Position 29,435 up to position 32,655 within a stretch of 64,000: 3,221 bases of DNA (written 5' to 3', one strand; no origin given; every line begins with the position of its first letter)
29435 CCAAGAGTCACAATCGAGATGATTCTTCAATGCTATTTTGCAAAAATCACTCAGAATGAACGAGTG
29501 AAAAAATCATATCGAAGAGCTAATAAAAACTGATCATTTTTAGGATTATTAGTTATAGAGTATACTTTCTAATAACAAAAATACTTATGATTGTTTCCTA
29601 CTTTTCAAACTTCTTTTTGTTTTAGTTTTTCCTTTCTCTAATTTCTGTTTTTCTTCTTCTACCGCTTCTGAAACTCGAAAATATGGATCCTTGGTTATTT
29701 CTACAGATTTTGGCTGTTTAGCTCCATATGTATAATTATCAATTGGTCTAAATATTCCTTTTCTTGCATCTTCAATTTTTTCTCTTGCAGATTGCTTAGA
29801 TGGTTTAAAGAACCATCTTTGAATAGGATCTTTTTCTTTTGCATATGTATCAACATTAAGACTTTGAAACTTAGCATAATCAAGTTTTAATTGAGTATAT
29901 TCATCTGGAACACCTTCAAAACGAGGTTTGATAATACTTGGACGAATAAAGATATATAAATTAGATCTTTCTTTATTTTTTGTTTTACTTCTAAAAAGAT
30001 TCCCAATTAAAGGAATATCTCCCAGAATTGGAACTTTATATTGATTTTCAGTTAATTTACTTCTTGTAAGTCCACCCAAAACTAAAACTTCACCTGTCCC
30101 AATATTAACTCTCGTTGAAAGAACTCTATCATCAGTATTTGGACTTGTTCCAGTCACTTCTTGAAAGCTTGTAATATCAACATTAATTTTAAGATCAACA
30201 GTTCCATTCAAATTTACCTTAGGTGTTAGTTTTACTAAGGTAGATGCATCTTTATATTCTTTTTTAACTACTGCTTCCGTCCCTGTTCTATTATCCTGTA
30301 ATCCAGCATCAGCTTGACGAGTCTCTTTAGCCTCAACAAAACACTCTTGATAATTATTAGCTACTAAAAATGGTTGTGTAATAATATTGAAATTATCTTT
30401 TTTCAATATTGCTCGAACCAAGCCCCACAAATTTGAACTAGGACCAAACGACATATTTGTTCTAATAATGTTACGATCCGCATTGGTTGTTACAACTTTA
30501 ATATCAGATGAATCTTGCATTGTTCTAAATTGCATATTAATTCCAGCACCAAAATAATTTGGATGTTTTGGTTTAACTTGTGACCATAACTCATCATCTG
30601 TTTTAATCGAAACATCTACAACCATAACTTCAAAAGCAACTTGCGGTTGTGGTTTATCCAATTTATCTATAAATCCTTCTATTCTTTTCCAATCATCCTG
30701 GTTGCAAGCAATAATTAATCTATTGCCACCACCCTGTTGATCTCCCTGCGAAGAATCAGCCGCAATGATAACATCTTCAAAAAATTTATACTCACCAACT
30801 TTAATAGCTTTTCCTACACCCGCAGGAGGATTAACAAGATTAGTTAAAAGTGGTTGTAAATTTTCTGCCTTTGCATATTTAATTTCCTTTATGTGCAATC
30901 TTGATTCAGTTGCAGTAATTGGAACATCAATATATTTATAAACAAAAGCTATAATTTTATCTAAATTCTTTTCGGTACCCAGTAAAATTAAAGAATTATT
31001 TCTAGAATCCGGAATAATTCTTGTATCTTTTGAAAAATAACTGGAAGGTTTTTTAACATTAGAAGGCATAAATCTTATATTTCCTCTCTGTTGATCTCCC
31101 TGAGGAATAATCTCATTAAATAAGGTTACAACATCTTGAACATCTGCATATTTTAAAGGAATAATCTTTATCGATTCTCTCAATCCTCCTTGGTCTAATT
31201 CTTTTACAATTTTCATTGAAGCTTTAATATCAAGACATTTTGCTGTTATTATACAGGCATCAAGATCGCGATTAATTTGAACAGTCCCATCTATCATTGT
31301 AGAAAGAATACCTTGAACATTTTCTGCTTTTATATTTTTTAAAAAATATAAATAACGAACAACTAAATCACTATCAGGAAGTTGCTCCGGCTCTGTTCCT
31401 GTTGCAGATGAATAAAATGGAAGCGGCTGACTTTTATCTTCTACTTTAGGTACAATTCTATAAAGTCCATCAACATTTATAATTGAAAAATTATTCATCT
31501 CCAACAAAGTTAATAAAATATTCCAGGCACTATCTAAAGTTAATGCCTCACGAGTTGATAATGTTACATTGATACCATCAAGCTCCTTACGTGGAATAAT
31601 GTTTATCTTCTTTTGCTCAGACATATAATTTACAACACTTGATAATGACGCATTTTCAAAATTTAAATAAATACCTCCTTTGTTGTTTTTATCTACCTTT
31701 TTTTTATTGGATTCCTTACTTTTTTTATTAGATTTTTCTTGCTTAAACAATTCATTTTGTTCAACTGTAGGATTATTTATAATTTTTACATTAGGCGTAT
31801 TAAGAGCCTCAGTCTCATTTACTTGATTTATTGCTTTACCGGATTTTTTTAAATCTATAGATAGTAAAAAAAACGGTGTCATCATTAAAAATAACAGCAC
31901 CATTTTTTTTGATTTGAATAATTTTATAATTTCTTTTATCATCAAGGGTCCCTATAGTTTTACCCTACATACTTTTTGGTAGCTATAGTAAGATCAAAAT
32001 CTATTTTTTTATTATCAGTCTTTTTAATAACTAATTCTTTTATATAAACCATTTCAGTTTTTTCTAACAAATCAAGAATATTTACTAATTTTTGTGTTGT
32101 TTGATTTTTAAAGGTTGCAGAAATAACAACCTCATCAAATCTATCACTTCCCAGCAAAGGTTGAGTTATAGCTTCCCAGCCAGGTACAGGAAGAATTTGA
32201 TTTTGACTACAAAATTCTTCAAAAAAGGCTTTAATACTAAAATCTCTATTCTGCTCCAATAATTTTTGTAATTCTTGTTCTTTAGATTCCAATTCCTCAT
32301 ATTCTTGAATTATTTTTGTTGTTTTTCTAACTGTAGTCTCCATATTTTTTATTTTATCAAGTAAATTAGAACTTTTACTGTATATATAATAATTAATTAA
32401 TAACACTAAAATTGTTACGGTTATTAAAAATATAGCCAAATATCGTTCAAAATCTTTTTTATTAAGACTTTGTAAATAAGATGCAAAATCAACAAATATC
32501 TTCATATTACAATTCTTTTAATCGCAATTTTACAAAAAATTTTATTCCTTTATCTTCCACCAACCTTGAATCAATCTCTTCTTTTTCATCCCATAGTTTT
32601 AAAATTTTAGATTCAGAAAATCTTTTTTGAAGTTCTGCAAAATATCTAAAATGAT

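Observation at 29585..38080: Dual-secretin envelope module: gspC-like, secretin, pilM/N fusion, pilO/gspM-like, second secretin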

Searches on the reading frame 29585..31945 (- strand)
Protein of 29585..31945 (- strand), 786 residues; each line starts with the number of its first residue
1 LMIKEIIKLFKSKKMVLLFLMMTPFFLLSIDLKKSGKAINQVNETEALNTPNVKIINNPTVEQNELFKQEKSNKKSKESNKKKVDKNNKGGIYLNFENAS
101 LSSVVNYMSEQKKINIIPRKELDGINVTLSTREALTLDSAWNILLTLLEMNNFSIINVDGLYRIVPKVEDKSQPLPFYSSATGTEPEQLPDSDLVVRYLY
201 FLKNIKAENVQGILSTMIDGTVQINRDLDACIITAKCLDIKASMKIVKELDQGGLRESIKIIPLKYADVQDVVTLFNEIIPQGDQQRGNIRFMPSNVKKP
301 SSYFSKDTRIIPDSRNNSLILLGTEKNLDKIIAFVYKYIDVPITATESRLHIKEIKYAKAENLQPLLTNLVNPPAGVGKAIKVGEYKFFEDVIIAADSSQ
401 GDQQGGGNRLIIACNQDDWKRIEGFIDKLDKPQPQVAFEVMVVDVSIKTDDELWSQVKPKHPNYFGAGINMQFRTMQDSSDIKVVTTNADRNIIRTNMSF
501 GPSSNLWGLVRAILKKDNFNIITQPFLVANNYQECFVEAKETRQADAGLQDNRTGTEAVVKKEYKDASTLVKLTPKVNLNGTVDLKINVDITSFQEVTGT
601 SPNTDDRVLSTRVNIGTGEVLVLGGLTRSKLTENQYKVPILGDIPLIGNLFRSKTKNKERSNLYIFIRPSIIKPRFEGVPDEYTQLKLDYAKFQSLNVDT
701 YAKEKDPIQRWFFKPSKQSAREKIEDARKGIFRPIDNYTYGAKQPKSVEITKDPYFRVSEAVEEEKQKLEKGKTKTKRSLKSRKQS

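Call 3: search_protein_families(library=pfam, proteins=[window:29585-31945:-], max_evalue=0.01)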
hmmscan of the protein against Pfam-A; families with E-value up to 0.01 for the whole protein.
window:29585-31945:- (786 aa): 3 families
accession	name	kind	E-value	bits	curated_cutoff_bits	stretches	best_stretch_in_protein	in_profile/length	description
PF00263.26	Secretin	-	3.6e-36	124.7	27.5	1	515-673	4-169/169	Bacterial type II and III secretion system protein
PF03958.22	Secretin_N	-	4e-17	62.6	28.2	1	260-335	2-60/69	Bacterial type II/III secretion system short domain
PF21305.2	type_II_gspD_N0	-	1.5e-09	38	27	1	94-164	1-71/71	GspD-like, N0 domain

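Call 21: search_protein_families(library=ncbifam, proteins=[window:29585-31945:-], max_evalue=0.01)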
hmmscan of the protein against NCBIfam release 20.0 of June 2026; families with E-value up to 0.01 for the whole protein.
window:29585-31945:- (786 aa): 9 families
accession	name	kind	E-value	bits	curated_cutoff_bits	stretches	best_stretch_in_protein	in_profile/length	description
TIGR02517.1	type_II_gspD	equivalog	1.4e-82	278.1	351.35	1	94-673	1-591/600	type II secretion system secretin GspD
TIGR02515.1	IV_pilus_PilQ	subfamily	2.4e-40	138.8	284.35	2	352-673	101-428/428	type IV pilus secretin PilQ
TIGR02516.1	type_III_yscC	equivalog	1.2e-29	103.2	238.45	2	408-673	208-462/463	type III secretion system outer membrane ring subunit SctC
NF010083.0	PRK13568.1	equivalog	6.3e-26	91.1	554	1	408-673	161-418/419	DNA uptake porin HofQ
NF007851.2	PRK10560.1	exception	8.5e-26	90.7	598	1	407-673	152-410/412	DNA uptake porin HofQ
TIGR02519.1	pilus_MshL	equivalog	6.3e-24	84.5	250.2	1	410-672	10-290/290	pilus (MSHA type) biogenesis protein MshL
NF042912.1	Amuc_1098_fam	equivalog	3e-17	62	750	1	605-674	729-798/805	Amuc_1098 family type IV pilus outer membrane protein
NF011873.0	PRK15346.1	equivalog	2e-13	49.9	524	1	408-666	245-487/499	EscC/YscC/HrcC family type III secretion system outer membrane ring protein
TIGR02520.1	pilus_B_mal_scr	equivalog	0.007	14.9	287.65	0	420-638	258-484/513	PilN family type IVB pilus formation outer membrane protein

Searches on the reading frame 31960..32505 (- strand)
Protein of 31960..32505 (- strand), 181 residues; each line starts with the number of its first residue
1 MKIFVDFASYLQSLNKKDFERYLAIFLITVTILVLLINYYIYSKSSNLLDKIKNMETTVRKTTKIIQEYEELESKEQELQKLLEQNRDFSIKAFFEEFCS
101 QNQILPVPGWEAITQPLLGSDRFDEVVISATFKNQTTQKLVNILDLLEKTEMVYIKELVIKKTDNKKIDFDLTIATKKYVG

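Call 3: search_protein_families(library=pfam, proteins=[window:31960-32505:-], max_evalue=0.01)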
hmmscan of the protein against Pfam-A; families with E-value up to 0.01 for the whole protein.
window:31960-32505:- (181 aa): 2 families
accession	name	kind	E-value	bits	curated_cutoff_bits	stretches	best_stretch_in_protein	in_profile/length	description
PF09991.14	DUF2232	-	0.0028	17.3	27.8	1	16-89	81-156/290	Predicted membrane protein (DUF2232)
PF01594.21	AI-2E_transport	-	0.0036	17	34.3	1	12-91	40-122/327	AI-2E family transporter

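Call 21: search_protein_families(library=ncbifam, proteins=[window:31960-32505:-], max_evalue=0.01)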
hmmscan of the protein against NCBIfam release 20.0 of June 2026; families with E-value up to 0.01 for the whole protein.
window:31960-32505:- (181 aa): 1 family
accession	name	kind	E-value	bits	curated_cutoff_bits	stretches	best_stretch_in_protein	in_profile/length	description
TIGR01106.1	ATPase-IIC_X-K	subfamily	0.0031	15.4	946.1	1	16-71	99-151/997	Na,H/K antiporter P-type ATPase subunit alpha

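Call 39: search_solved_structures(query=A2, max_evalue=10)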
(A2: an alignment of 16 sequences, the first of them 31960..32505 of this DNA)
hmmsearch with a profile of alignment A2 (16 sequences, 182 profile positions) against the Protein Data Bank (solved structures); distinct sequences matched with E-value up to 10: 31.
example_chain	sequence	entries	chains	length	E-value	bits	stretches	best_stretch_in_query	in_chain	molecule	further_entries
9roj_A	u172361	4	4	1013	0.1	15.5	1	21-78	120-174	Sodium/potassium-transporting ATPase subunit alpha-3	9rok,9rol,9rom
8d3y_A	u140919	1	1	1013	0.26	14.2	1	21-78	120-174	Sodium/potassium-transporting ATPase subunit alpha-3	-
6i3m_E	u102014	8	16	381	0.26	14.2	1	6-62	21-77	Translation initiation factor eIF-2B subunit beta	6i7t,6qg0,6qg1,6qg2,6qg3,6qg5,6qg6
8d3u_A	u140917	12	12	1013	0.29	14.1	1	21-78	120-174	Sodium/potassium-transporting ATPase subunit alpha-3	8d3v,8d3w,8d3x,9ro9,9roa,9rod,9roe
1ld4_E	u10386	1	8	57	0.29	14.1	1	47-83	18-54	GENERAL CONTROL PROTEIN GCN4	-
1ysa_C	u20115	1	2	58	0.31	14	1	47-83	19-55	PROTEIN (GCN4)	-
1dgc_A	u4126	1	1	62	0.37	13.7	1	48-83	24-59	PROTEIN (GCN4)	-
2dgc_A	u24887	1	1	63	0.39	13.7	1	48-83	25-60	PROTEIN (GCN4)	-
6n2y_b2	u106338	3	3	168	0.55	13.2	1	33-89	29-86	ATP synthase subunit b | Bacillus PS3 ATP synthase subunit b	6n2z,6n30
11yo_Y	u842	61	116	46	0.59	13.1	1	1-39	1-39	Photosystem II reaction center protein Ycf12 | Protein ycf12 | Photosystem II reaction center protein Psb30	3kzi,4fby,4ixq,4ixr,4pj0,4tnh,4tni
8zyj_A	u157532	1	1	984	0.95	12.4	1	16-74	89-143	Sodium/potassium-transporting ATPase subunit alpha-4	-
7t6f_C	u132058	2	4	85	1.2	12.1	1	54-103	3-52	Interferon lambda receptor 1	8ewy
3n23_A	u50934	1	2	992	1.3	11.9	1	20-77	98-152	Sodium/potassium-transporting ATPase subunit alpha-1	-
3b8e_A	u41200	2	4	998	1.4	11.9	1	20-77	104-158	Sodium/potassium-transporting ATPase subunit alpha-1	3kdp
7d91_A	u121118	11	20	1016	1.5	11.7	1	20-77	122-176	Sodium/potassium-transporting ATPase subunit alpha-1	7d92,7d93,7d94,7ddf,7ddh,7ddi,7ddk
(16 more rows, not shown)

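Call 43: find_homologous_proteins(query=window:31960-32505:-, max_evalue=0.001)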
Query window:31960-32505:- (181 aa): 14 proteins with E <= 0.001 among 115 candidates.
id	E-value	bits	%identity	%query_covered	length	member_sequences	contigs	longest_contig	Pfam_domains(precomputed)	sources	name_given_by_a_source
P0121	1.8e-107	374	100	100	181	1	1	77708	-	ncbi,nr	ncbi:hypothetical protein GF322_03485 [Candidatus Dependentiae bacterium]|nr:hypothetical protein [C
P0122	2.2e-73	263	71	100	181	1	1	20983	-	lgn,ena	-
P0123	3.2e-73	263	71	100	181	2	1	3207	-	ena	-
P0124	4.7e-52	194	54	99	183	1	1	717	-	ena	-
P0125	9.5e-52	193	55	98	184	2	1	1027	-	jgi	jgi:hypothetical protein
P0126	4.1e-51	191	53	98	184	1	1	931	-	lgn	-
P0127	4.2e-51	191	53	99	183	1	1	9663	-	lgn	-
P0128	4.0e-50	188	53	99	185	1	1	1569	-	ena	-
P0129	5.3e-47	178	51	99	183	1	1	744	-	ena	-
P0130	7.7e-47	177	52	99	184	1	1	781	-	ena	-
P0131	2.3e-46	176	48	99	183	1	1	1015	-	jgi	jgi:hypothetical protein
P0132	6.8e-43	164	46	100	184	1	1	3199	-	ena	-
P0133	3.9e-41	159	46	98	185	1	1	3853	-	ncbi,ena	-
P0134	1.6e-31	127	38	96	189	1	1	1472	-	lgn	-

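Call 50: predict_structure(alignment_id=A3)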
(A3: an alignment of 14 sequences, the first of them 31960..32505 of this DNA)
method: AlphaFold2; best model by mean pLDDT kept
length: 181 residues; sequences in the alignment: 14
mean_pLDDT: 83.9   pTM: 0.52
mean pLDDT of the five models: 83.9, 81.4, 79.9, 78.6, 77.7
residues with pLDDT >= 90: 24; 70-90: 154; 50-70: 3; < 50: 0
segments of 3 or more residues with pLDDT < 50: none
pLDDT, mean of each block of 10 residues (from residue 1): 77 80 88 91 85 85 83 77 74 88 87 83 86 88 85 87 83 85 60
secondary structure, 60 per line:
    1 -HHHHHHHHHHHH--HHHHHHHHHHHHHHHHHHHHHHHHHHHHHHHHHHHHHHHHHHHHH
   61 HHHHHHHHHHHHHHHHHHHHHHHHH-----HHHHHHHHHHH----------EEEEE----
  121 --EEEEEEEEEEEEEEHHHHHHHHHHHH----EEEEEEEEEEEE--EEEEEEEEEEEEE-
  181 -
elements in order: H2-13 H16-85 H91-101 E112-116 E123-136 H137-148 E153-164 E167-179

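Call 54: fold_search(model_id=the predicted structure, library=pdb)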
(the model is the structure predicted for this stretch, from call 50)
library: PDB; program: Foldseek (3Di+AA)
matches with E <= 10: 1585; with E <= 0.001: 1
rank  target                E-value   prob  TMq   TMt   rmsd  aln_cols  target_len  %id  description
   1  3jc8_Oa               3.3e-04  1.00  0.41  0.40  16.9       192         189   13  Architectural model of the type IVa pilus machine in a piliated state (released 2016-03-16)
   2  2rjz_A                1.3e-03  1.00  0.40  0.51   3.2        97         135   12  Crystal structure of the type 4 fimbrial biogenesis protein PilO from Pseudomonas aeruginosa (released 2007-11-06)
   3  4arf_A                1.4e-03  1.00  0.33  0.18   4.8       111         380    8  CRYSTAL STRUCTURE OF THE PEPTIDASE DOMAIN OF COLLAGENASE H FROM CLOSTRIDIUM HISTOLYTICUM IN COMPLEX WITH THE PEPTIDIC  (released 2013-06-05)
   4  9cme                  2.0e-03  1.00  0.32  0.10   4.6       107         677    7  Room Temperature Crystal Structure of Collagenase ColH from Hathewaya histolytica at 2.7 Angstrom resolution (released 2026-01-14)
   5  5fr7_B                3.6e-03  0.80  0.20  0.23  13.7       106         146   12  Erwinia amylovora AmyR amylovoran repressor, a member of the YbjN protein family (released 2017-01-18)
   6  9g8s_S                3.8e-03  0.95  0.23  0.22  10.4       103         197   11  C3 reconstruction of extended phiCD508 needle (released 2025-04-09)
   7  2gjv_A                4.1e-03  1.00  0.25  0.31   5.9        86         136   12  Crystal Structure of a Protein of Unknown Function from Salmonella typhimurium (released 2006-04-11)
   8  8fwe_AQ               5.9e-03  0.72  0.21  0.24   9.4       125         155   11  Neck structure of Agrobacterium phage Milano, C3 symmetry (released 2023-12-06)
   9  5frk_B                6.3e-03  0.72  0.20  0.23  13.7       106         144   13  SeMet crystal structure of Erwinia amylovora AmyR amylovoran repressor, a member of the YbjN protein family (released 2017-02-15)
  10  5fr7_A                7.1e-03  0.69  0.19  0.23  13.4       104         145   12  Erwinia amylovora AmyR amylovoran repressor, a member of the YbjN protein family (released 2017-01-18)
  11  6vu7_D                7.6e-03  0.60  0.18  0.22  13.1       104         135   10  Crystal structure of YbjN, a putative transcription regulator from E. coli (released 2020-03-11)
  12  8fwm_AS               7.6e-03  0.60  0.20  0.21   9.9       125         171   10  Structure of tail-neck junction of Agrobacterium phage Milano (released 2023-12-06)
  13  1uv7_A                8.0e-03  1.00  0.25  0.55   6.7        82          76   15  periplasmic domain of EpsM from Vibrio cholerae (released 2004-04-23)
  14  2rjz_B                8.6e-03  1.00  0.41  0.54   3.5       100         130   13  Crystal structure of the type 4 fimbrial biogenesis protein PilO from Pseudomonas aeruginosa (released 2007-11-06)
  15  5uvr                  8.6e-03  1.00  0.34  0.58   5.2        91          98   14  The core region of PilO from the type IV pilus system of Pseudomonas aeruginosa (released 2018-02-21)
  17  1uv7_B                1.3e-02  1.00  0.29  0.66   4.9        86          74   14  periplasmic domain of EpsM from Vibrio cholerae (released 2004-04-23)
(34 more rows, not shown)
